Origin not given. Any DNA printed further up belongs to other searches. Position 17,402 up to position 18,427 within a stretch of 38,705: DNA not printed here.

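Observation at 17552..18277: GNAT acetyltransferase with a four-Cys N-terminal extension, translationally wired between nifK and nifEN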

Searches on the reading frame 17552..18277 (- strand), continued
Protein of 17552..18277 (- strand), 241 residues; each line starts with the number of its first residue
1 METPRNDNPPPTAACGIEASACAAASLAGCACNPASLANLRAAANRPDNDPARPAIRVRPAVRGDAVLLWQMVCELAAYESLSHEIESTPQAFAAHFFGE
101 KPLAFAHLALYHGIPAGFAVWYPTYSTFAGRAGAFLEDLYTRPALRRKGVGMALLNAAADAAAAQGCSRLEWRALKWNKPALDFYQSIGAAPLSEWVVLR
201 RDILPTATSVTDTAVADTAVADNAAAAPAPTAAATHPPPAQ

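Call 13: find_encoding_contigs(protein=P0007, flank=10000, max_places=3)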
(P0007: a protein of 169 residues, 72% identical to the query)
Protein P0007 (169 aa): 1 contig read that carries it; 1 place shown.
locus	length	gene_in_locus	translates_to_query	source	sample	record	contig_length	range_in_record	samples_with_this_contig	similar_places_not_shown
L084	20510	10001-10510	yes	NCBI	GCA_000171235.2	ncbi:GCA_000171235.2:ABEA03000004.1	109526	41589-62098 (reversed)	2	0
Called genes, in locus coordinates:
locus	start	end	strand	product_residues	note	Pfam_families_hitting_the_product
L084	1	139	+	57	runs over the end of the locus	-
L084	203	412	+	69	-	PF03459:TOBE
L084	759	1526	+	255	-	PF12974:Phosphonate-bd, PF13531:SBP_bac_11, PF01547:SBP_bac_1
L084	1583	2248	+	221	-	PF00528:BPD_transp_1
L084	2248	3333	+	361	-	PF00005:ABC_tran, PF13304:AAA_21 (faint), PF03459:TOBE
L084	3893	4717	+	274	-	PF00142:Fer4_NifH, PF01656:CbiA, PF10609:ParA (faint), PF13614:AAA_31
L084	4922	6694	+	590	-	PF00148:Oxidored_nitro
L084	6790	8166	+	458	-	PF00148:Oxidored_nitro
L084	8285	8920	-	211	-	PF01797:Y1_Tnp (weak)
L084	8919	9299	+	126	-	-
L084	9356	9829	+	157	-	PF13340:DUF4096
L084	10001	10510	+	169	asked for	PF00583:Acetyltransf_1, PF13673:Acetyltransf_10 (weak), PF13508:Acetyltransf_7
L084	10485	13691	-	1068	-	PF22907:Ams1-like_1st (weak), PF01074:Glyco_hydro_38N, PF09261:Alpha-mann_mid, PF07748:Glyco_hydro_38C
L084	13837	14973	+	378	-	PF00392:GntR (weak), PF00532:Peripla_BP_1, PF13407:Peripla_BP_4, PF13377:Peripla_BP_3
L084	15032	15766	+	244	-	PF07963:N_methyl (weak), PF07596:SBP_bac_10 (faint)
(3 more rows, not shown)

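Call 14: find_encoding_contigs(protein=P0013, flank=10000, max_places=3)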
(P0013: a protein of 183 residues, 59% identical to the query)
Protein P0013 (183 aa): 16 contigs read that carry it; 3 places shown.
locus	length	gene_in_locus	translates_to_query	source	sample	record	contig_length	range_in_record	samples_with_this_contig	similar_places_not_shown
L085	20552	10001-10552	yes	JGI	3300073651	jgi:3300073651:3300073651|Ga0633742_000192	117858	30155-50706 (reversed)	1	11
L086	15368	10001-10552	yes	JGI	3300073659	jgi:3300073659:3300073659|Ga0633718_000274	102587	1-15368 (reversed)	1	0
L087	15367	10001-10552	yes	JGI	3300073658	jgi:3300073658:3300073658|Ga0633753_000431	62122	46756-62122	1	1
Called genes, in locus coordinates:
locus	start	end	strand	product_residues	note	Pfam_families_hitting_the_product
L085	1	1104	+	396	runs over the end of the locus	PF07396:Porin_O_P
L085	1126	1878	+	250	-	PF13531:SBP_bac_11, PF01547:SBP_bac_1, PF12974:Phosphonate-bd (weak)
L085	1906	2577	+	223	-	PF00528:BPD_transp_1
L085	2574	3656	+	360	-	PF00005:ABC_tran, PF13304:AAA_21 (weak), PF03459:TOBE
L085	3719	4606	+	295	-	PF03747:ADP_ribosyl_GH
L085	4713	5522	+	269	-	PF07357:DRAT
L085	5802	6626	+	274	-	PF00142:Fer4_NifH, PF01656:CbiA, PF10609:ParA (faint), PF13614:AAA_31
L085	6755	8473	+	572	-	PF00148:Oxidored_nitro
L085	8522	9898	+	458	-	PF00148:Oxidored_nitro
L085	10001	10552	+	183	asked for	PF00583:Acetyltransf_1, PF13673:Acetyltransf_10 (weak), PF13508:Acetyltransf_7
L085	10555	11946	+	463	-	PF00148:Oxidored_nitro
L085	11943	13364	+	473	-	PF00148:Oxidored_nitro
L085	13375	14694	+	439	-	PF04055:Radical_SAM, PF02579:Nitro_FeMo-Co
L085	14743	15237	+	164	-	PF00210:Ferritin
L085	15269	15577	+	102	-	-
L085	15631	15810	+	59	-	PF12797:Fer4_2 (faint), PF13183:Fer4_8 (faint), PF13237:Fer4_10 (weak), PF14697:Fer4_21 (faint), PF00037:Fer4, PF13187:Fer4_9 (weak), PF12838:Fer4_7, PF00037:Fer4 (weak), +2 more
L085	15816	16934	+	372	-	PF00682:HMGL-like, PF22617:HCS_D2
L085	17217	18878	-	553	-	PF00575:S1, PF13509:S1_2 (faint), PF17092:PCB_OB (faint), PF21710:Spt6_S1 (faint), PF00575:S1, PF23459:S1_RRP5 (weak), PF00575:S1, PF23459:S1_RRP5, +1 more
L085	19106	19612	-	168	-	-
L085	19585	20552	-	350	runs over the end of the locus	PF04371:PAD_porph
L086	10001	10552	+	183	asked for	PF00583:Acetyltransf_1, PF13673:Acetyltransf_10 (weak), PF13508:Acetyltransf_7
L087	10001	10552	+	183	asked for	PF00583:Acetyltransf_1, PF13673:Acetyltransf_10 (weak), PF13508:Acetyltransf_7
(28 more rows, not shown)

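Call 15: find_encoding_contigs(protein=P0047, flank=10000, max_places=2)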
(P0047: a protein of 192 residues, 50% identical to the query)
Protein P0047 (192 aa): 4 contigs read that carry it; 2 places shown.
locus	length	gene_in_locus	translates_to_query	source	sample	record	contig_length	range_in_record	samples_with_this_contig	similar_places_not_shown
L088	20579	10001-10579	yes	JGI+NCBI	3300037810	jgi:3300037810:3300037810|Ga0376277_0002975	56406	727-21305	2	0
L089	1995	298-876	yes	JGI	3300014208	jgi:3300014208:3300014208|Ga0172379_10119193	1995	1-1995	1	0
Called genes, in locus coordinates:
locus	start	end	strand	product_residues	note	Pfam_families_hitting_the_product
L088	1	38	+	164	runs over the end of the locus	-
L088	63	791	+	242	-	PF20582:UPF0758_N, PF04002:RadC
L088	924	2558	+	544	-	PF01590:GAF, PF13185:GAF_2, PF00158:Sigma54_activat, PF14532:Sigma54_activ_2, PF07728:AAA_5 (weak), PF25601:AAA_lid_14, PF02954:HTH_8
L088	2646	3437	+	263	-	PF20803:PaaX_M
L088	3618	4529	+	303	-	PF03747:ADP_ribosyl_GH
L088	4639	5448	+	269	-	PF07357:DRAT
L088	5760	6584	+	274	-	PF00142:Fer4_NifH, PF01656:CbiA, PF10609:ParA (weak), PF13614:AAA_31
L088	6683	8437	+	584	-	PF00148:Oxidored_nitro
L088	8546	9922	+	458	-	PF00148:Oxidored_nitro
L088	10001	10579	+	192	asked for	PF00583:Acetyltransf_1, PF13508:Acetyltransf_7, PF08445:FR47 (weak)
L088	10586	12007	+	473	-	PF00148:Oxidored_nitro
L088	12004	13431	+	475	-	PF00148:Oxidored_nitro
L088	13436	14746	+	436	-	PF04055:Radical_SAM, PF02579:Nitro_FeMo-Co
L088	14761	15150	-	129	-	-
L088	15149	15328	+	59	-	PF12797:Fer4_2 (faint), PF13237:Fer4_10, PF14697:Fer4_21 (weak), PF00037:Fer4 (weak), PF12837:Fer4_6 (faint), PF12838:Fer4_7, PF13187:Fer4_9, PF00037:Fer4 (weak), +3 more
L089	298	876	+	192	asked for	PF00583:Acetyltransf_1, PF13508:Acetyltransf_7, PF08445:FR47 (weak)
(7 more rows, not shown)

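Call 16: find_encoding_contigs(protein=P0018, flank=10000, max_places=2)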
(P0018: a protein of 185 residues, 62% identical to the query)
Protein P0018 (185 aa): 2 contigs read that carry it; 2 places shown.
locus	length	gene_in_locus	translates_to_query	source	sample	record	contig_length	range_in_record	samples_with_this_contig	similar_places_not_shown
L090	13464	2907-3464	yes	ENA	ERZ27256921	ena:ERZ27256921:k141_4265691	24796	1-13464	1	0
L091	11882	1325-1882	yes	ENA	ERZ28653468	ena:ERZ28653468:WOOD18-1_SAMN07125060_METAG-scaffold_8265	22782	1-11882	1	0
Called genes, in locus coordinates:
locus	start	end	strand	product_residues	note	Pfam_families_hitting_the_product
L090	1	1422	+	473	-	?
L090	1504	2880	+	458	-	PF00148:Oxidored_nitro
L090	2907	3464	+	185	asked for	PF00583:Acetyltransf_1, PF13673:Acetyltransf_10 (weak), PF13508:Acetyltransf_7, PF08445:FR47 (weak)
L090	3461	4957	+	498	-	PF00148:Oxidored_nitro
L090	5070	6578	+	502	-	PF00148:Oxidored_nitro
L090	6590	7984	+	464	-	PF04055:Radical_SAM, PF02579:Nitro_FeMo-Co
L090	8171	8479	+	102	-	-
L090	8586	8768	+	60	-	PF13237:Fer4_10, PF00037:Fer4, PF12837:Fer4_6 (weak), PF14697:Fer4_21, PF12838:Fer4_7, PF13187:Fer4_9, PF12797:Fer4_2 (weak), PF00037:Fer4, +6 more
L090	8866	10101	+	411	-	PF00682:HMGL-like, PF22617:HCS_D2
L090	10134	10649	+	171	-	-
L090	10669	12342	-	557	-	PF12708:Pect-lyase_RHGA_epim (weak), PF00295:Glyco_hydro_28 (faint), PF13229:Beta_helix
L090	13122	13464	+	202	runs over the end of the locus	-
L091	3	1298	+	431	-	?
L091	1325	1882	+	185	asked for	PF00583:Acetyltransf_1, PF13673:Acetyltransf_10 (weak), PF13508:Acetyltransf_7, PF08445:FR47 (weak)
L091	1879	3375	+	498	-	PF00148:Oxidored_nitro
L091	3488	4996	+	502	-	PF00148:Oxidored_nitro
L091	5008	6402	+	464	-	PF04055:Radical_SAM, PF02579:Nitro_FeMo-Co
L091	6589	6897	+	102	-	-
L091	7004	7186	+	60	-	PF13237:Fer4_10, PF00037:Fer4, PF12837:Fer4_6 (weak), PF14697:Fer4_21, PF12838:Fer4_7, PF13187:Fer4_9, PF12797:Fer4_2 (weak), PF00037:Fer4, +6 more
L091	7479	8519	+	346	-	PF00682:HMGL-like, PF22617:HCS_D2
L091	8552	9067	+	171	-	-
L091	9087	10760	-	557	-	PF12708:Pect-lyase_RHGA_epim (weak), PF00295:Glyco_hydro_28 (faint), PF13229:Beta_helix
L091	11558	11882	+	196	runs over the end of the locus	-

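Call 18: search_solved_structures(query=window:17552-18277:-, max_evalue=0.001, show_alignments=2)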
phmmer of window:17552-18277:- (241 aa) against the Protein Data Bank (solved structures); distinct sequences matched with E-value up to 0.001: 21.
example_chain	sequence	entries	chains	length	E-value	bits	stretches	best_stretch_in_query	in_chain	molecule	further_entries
12jc_A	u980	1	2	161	3.9e-35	125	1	56-202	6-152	Thialysine Acetyltransferase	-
2fe7_A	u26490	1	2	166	5.1e-35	124.6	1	55-202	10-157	probable N-acetyltransferase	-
7ovv_A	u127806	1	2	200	3.5e-23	85.9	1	112-200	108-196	Probable acetyltransferase NATA1-like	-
8xj9_A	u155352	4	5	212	3.5e-23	85.9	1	112-200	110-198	GCN5-related N-acetyltransferase 8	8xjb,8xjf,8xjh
8rmz_A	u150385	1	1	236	6.1e-23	85.1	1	112-200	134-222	GCN5-related N-acetyltransferase 8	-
8xbn_A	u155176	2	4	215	7.5e-22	81.5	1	113-200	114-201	L-ornithine N5-acetyltransferase NATA1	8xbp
8xj5_A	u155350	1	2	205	1.1e-21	80.9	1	113-200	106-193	L-ornithine N5-acetyltransferase NATA1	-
2bei_A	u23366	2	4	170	3e-21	79.5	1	55-195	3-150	Diamine acetyltransferase 2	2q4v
7zhc_A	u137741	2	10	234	2.4e-18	70.1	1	116-200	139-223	N-acetyltransferase domain-containing protein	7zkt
8yv7_A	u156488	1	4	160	1.3e-15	61.1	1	67-194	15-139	Thialysine N-epsilon-acetyltransferase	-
3bj7_A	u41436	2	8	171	2.3e-14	57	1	56-195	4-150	Diamine acetyltransferase 1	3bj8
2jev_A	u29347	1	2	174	4.2e-14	56.2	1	57-195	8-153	DIAMINE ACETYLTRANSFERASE 1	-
2b4d_A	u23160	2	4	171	4.4e-14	56.1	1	58-195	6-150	Diamine acetyltransferase 1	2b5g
2b3u_A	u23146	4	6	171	4.4e-14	56.1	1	58-195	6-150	Diamine acetyltransferase 1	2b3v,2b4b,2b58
2fxf_A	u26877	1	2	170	4.6e-14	56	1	58-195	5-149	Diamine acetyltransferase 1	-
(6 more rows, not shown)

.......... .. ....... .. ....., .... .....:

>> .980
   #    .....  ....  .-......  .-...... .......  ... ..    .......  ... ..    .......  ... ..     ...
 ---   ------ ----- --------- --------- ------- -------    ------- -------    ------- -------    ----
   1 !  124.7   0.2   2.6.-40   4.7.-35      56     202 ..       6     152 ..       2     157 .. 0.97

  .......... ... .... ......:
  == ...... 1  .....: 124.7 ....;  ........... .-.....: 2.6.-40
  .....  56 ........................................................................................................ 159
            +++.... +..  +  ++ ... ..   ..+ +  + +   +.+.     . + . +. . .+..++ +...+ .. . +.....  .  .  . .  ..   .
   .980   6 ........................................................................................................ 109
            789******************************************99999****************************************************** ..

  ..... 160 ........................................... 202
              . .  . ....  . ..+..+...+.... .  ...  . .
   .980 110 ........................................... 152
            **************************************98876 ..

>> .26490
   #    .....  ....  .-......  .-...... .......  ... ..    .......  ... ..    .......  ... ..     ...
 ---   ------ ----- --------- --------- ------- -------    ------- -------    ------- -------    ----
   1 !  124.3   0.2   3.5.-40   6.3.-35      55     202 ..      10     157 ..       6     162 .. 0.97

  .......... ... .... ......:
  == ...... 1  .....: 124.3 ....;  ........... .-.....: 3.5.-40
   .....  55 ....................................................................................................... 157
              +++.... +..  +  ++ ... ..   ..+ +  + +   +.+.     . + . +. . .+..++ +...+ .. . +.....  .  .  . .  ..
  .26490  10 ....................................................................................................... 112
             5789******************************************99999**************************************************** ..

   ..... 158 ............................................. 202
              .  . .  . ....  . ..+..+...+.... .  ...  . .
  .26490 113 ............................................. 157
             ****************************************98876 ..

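Call 21: find_related_loci(query=A2, collection=metagenome_contigs, flank=6000)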
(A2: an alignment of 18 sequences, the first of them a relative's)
Query A2 (241 aa) in metagenome_contigs; peptide patterns used: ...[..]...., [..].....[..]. (x = any residue, [..] = any of these).
179 stretches matched a pattern; 16 encode a relative of the query (tblastn E <= 1e-3); 16 distinct loci.
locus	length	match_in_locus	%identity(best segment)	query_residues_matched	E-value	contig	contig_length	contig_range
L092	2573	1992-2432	61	56-202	5e-53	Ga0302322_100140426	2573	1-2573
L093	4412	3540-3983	59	55-202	6e-52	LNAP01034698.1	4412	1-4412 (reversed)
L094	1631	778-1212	63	56-200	9e-53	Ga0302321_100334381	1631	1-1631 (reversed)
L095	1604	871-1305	62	56-200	5e-52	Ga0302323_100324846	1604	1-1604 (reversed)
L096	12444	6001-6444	53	55-202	4e-47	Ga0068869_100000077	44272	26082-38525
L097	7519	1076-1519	53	55-202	4e-47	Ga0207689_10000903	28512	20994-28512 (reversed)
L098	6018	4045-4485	54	56-202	4e-44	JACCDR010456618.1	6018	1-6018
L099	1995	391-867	50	56-209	7e-44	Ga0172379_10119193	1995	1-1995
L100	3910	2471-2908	48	55-200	5e-43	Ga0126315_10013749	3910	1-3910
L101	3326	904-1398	41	36-200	1e-40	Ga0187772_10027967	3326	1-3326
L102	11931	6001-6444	46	55-202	6e-40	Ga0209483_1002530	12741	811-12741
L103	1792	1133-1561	45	58-200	1e-40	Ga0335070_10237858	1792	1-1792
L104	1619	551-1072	41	22-202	9e-38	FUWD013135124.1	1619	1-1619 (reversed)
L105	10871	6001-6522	41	22-202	3e-37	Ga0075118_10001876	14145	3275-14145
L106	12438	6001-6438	40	55-200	1e-29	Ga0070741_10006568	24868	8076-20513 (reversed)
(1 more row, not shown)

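Call 33: find_encoding_contigs(protein=P0028, flank=5000, max_places=2)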
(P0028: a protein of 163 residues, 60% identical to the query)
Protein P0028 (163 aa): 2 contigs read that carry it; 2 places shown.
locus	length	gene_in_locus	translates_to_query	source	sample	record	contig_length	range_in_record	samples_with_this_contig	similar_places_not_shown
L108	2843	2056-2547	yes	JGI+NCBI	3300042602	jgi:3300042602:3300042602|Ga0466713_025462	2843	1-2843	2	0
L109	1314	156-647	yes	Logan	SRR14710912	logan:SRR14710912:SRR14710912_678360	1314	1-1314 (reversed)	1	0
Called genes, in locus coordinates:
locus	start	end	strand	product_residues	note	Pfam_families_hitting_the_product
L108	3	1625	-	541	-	PF01041:DegT_DnrJ_EryC1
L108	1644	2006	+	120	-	PF11969:DcpS_C, PF01230:HIT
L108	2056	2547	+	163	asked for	PF00583:Acetyltransf_1, PF13508:Acetyltransf_7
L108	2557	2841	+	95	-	?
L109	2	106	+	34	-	?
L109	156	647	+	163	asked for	PF00583:Acetyltransf_1, PF13508:Acetyltransf_7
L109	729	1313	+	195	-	?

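Call 34: find_encoding_contigs(protein=P0024, flank=5000, max_places=2)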
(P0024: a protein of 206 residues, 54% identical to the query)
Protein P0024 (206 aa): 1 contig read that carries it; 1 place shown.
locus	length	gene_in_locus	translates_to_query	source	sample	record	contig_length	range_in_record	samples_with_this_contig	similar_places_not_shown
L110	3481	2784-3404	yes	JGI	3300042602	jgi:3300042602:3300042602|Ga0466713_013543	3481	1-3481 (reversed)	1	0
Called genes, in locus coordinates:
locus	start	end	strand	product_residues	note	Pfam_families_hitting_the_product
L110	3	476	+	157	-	?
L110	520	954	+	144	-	-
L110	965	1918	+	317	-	PF00890:FAD_binding_2 (weak), PF01134:GIDA (faint), PF01266:DAO (faint), PF07992:Pyr_redox_2, PF13450:NAD_binding_8 (faint), PF13738:Pyr_redox_3, PF00070:Pyr_redox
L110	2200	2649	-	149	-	-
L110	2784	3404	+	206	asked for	PF00583:Acetyltransf_1, PF13508:Acetyltransf_7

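Call 35: predict_structure(alignment_id=A2)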
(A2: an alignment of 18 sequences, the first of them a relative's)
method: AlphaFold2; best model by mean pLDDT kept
length: 241 residues; sequences in the alignment: 18
mean_pLDDT: 74.5   pTM: 0.64
mean pLDDT of the five models: 74.5, 73.4, 73.3, 72.8, 72.6
residues with pLDDT >= 90: 91; 70-90: 58; 50-70: 46; < 50: 46
segments of 3 or more residues with pLDDT < 50: 9-31, 208-226
pLDDT, mean of each block of 10 residues (from residue 1): 54 37 40 70 76 85 95 91 90 93 96 93 90 94 88 93 93 68 71 57 62 45 52 58 58
secondary structure, 60 per line:
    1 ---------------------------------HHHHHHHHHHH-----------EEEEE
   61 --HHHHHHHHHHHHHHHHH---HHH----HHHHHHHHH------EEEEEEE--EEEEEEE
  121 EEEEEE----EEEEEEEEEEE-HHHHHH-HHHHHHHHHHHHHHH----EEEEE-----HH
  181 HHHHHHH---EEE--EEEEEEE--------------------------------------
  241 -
elements in order: H34-44 E56-60 H63-79 H90-98 E105-111 E114-126 E131-141 H143-148 H150-164 E169-173 H179-187 E191-193 E196-202
